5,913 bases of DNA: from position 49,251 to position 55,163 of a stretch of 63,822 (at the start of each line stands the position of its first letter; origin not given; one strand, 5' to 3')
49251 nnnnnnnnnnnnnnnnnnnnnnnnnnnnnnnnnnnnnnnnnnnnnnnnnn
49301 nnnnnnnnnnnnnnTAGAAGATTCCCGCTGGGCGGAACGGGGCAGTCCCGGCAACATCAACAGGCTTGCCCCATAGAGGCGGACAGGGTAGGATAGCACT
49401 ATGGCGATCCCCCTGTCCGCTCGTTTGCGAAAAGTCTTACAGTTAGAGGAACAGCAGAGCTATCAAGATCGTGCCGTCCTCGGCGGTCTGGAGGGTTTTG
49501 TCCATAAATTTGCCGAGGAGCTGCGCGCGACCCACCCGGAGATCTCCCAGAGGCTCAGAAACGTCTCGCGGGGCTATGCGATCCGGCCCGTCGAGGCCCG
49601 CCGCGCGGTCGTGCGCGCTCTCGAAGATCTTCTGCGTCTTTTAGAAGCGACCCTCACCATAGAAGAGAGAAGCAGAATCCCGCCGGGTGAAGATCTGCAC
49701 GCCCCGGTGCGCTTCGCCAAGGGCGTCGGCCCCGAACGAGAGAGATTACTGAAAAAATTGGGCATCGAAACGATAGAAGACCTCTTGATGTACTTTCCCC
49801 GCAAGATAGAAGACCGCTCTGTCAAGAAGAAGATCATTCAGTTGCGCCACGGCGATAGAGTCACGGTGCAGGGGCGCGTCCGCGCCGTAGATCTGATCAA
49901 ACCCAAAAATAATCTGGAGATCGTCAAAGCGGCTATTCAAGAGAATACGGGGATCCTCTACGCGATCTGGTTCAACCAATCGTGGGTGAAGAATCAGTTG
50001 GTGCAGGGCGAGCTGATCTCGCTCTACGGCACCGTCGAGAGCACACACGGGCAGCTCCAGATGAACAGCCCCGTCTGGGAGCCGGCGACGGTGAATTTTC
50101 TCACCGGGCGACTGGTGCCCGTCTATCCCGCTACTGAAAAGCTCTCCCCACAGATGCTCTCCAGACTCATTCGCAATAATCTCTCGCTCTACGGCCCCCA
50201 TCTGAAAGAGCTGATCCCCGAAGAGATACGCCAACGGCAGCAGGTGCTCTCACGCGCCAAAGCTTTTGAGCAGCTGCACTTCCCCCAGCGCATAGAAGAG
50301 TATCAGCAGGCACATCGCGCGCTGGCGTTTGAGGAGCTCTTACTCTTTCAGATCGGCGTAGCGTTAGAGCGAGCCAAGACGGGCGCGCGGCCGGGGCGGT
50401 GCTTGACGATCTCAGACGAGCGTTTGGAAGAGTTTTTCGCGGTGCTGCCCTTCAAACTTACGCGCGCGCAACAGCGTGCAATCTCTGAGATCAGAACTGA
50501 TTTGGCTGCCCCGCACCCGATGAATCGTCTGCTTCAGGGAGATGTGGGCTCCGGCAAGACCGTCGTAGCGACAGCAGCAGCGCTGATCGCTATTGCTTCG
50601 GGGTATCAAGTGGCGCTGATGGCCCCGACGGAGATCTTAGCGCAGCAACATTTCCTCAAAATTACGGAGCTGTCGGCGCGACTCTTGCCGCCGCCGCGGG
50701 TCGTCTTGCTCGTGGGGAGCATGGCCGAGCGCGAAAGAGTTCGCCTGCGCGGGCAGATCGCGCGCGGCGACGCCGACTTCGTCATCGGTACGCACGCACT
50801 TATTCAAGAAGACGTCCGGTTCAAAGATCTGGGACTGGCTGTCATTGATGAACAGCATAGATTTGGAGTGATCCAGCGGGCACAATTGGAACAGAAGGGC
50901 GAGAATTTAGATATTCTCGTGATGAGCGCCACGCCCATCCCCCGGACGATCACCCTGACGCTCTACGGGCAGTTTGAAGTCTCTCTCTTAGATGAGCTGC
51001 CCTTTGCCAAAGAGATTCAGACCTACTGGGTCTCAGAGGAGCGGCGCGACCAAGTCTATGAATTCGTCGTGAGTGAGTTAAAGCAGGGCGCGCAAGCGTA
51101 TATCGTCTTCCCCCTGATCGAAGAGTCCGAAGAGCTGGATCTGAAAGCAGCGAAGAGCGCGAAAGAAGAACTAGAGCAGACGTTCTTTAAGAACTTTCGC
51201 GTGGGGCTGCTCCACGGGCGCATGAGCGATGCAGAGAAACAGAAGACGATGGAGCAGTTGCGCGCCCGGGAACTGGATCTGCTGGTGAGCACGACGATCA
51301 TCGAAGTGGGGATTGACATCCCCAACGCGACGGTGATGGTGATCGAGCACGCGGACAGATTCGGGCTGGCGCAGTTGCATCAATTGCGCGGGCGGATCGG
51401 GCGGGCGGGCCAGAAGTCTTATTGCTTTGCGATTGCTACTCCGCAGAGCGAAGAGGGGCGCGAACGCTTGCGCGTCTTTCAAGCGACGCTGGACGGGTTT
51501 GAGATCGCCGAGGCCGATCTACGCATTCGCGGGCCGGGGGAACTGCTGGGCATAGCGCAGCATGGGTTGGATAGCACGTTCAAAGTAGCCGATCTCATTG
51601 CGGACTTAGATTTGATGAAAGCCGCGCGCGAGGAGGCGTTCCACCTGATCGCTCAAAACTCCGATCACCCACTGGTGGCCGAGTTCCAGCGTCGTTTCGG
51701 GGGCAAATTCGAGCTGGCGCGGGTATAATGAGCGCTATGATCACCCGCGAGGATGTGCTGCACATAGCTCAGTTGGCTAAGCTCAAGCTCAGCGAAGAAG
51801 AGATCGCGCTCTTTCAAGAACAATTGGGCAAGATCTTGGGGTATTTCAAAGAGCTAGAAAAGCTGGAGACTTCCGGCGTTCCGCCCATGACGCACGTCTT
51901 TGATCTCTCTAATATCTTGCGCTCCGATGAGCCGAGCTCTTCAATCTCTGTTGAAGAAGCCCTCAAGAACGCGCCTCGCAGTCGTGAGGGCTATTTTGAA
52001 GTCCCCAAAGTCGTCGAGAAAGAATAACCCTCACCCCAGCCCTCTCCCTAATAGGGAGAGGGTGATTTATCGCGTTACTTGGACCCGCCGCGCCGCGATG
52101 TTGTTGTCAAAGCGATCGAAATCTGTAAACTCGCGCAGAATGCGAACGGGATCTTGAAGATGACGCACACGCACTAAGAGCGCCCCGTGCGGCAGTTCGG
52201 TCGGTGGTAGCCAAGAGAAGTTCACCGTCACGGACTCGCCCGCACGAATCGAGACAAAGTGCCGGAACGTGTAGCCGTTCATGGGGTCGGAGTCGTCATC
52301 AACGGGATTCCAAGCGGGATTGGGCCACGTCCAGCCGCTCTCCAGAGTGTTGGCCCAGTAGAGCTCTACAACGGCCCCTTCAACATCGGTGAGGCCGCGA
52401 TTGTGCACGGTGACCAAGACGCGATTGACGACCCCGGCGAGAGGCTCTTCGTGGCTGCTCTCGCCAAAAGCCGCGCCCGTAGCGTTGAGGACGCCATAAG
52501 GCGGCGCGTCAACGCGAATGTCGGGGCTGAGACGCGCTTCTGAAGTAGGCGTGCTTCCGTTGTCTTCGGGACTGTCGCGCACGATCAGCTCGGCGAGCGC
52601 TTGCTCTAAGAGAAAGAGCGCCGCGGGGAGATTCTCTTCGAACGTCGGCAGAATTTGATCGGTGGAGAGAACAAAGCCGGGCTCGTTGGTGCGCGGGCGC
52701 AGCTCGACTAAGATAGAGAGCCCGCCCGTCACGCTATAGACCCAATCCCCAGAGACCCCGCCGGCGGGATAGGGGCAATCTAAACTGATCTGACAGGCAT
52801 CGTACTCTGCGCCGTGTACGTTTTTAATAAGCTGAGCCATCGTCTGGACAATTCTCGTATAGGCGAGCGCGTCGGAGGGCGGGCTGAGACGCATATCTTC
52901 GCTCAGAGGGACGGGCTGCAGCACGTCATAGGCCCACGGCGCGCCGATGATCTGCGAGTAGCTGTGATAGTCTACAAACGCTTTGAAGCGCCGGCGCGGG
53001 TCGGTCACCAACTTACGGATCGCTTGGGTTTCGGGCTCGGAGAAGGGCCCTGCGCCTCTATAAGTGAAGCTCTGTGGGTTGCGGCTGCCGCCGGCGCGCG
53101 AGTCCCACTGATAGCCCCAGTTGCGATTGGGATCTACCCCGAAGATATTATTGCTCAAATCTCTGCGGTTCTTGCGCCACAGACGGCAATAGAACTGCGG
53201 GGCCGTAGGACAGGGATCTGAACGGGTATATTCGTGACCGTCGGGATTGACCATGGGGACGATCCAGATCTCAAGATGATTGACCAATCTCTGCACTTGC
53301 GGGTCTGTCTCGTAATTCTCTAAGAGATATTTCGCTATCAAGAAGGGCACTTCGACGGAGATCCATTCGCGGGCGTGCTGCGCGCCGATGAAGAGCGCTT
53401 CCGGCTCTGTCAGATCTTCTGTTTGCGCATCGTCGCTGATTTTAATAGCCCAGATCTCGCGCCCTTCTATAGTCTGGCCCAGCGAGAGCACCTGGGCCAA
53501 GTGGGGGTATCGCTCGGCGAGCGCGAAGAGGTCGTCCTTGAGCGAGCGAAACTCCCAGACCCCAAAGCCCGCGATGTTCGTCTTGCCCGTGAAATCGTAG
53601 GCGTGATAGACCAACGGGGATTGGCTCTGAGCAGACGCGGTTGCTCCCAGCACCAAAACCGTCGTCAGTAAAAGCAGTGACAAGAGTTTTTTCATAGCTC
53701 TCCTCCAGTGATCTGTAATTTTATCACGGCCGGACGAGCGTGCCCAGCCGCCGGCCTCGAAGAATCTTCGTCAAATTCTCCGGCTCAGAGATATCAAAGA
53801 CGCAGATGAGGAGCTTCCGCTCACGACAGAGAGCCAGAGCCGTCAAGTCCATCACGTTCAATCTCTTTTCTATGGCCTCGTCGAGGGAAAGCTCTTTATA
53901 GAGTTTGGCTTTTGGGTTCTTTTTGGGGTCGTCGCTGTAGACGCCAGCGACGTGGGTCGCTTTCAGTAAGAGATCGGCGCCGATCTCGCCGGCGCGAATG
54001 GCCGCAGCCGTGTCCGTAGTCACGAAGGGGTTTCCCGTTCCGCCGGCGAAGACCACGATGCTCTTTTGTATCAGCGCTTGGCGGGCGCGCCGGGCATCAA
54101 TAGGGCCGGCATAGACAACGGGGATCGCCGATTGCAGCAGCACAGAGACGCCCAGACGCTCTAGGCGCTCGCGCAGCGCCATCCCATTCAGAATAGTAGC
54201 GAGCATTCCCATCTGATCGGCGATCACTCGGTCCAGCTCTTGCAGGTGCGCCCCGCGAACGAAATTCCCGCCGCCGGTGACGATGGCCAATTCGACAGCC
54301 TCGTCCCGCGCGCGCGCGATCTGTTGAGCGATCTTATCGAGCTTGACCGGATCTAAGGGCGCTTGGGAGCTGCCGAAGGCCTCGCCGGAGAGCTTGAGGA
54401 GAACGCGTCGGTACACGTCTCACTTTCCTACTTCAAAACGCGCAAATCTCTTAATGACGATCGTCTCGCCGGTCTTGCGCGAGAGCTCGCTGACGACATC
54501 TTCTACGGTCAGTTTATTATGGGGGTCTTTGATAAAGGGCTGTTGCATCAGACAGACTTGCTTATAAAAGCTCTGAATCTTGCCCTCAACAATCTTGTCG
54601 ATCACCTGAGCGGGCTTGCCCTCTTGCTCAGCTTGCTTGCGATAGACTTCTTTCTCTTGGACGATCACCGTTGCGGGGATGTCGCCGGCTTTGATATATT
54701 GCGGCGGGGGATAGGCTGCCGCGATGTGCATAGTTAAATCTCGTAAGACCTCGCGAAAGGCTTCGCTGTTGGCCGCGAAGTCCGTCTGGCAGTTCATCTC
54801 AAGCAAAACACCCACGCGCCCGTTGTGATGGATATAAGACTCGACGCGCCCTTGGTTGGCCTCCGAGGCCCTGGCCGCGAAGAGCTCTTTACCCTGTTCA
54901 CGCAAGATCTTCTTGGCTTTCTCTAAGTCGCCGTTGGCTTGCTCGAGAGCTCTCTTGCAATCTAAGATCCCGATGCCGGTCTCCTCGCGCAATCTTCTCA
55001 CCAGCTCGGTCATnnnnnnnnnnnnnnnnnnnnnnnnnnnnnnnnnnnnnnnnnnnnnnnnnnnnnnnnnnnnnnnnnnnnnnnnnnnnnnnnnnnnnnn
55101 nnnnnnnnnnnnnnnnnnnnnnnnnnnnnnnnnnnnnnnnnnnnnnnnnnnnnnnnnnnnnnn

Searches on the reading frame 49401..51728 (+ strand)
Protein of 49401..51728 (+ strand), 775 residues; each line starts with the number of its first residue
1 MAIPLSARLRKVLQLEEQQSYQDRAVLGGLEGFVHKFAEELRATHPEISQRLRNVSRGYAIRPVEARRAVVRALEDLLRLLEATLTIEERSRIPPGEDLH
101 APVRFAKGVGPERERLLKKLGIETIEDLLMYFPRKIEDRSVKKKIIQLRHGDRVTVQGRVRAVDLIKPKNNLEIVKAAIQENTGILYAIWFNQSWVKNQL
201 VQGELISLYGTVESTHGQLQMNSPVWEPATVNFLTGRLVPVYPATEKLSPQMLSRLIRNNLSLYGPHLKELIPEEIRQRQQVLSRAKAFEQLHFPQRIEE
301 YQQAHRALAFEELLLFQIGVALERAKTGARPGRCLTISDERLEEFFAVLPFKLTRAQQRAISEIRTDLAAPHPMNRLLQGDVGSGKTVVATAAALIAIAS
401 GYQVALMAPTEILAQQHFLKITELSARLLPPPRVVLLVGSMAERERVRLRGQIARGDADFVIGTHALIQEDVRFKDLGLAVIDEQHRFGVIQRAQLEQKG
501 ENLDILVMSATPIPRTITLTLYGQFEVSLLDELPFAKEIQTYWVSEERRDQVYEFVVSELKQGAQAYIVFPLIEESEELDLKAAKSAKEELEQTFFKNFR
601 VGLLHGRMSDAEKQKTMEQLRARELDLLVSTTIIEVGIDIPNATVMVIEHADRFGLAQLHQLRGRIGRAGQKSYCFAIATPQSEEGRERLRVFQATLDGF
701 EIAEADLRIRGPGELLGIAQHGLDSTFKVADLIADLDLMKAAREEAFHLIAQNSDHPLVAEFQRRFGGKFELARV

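Call 28: search_protein_families(library=pfam, proteins=[window:49401-51728:+], max_evalue=0.00001)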
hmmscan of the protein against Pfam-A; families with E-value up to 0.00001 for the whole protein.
window:49401-51728:+ (775 aa): 6 families
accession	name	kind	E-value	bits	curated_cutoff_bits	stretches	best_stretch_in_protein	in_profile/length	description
PF17191.10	RecG_wedge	-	1.3e-35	122.8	23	1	102-262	1-160/162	RecG wedge domain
PF00270.35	DEAD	-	1.5e-23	83.8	26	1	354-517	1-164/167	DEAD/DEAH box helicase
PF00271.37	Helicase_C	-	4.7e-21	75.5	23.5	1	553-670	7-110/110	Helicase conserved C-terminal domain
PF19833.4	RecG_dom3_C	-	3.5e-13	49.8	26.8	1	696-754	1-59/87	ATP-dependent DNA helicase RecG, domain 3, C-terminal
PF04851.21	ResIII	-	5.9e-08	33.2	22.5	1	351-512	2-162/164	Type III restriction enzyme, res subunit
PF01336.31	tRNA_anti-codon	-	6.2e-06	26.5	27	0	154-228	1-74/75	OB-fold nucleic acid binding domain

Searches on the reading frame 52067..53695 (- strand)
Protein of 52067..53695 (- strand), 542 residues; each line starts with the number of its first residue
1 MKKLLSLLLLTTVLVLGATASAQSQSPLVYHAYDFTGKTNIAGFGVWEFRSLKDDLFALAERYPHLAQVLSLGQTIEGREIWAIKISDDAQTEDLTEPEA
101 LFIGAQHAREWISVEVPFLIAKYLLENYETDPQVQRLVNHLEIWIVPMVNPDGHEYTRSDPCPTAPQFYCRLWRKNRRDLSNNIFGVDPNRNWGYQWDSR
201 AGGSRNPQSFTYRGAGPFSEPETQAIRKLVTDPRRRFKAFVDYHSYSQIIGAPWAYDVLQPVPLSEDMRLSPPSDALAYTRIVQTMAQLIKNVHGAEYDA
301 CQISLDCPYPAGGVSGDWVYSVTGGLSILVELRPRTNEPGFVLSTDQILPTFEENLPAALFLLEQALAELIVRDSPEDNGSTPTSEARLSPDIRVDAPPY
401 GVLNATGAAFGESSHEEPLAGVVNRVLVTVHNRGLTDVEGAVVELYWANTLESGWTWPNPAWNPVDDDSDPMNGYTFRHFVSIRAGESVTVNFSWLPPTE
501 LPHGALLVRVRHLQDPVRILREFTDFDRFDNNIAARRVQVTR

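Call 28: search_protein_families(library=pfam, proteins=[window:52067-53695:-], max_evalue=0.00001)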
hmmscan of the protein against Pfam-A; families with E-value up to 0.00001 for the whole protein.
window:52067-53695:- (542 aa): 1 family
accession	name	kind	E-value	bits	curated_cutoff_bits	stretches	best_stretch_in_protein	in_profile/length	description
PF00246.29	Peptidase_M14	-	6.2e-80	269.3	21.6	1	57-357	6-285/286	Zinc carboxypeptidase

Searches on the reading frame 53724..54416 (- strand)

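Call 70: search_protein_families(library=pfam, proteins=[window:53724-54416:-], max_evalue=0.00001)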
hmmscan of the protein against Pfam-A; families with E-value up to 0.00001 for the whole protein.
window:53724-54416:- (230 aa): 1 family
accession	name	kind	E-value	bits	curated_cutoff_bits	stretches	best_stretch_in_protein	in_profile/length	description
PF00696.33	AA_kinase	-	1.2e-33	117.3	24.9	1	4-207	2-233/234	Amino acid kinase family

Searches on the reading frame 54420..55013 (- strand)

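Call 70: search_protein_families(library=pfam, proteins=[window:54420-55013:-], max_evalue=0.00001)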
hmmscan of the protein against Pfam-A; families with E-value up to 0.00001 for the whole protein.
window:54420-55013:- (197 aa): 2 families
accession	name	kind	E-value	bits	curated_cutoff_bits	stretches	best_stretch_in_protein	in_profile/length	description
PF00889.24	EF_TS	-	3e-38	131.9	27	1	48-197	71-204/204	Elongation factor TS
PF25025.1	EF-Ts_N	-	7.3e-07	29.5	33.2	1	4-42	16-55/60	Elongation factor Ts, mitochondrial, N-terminal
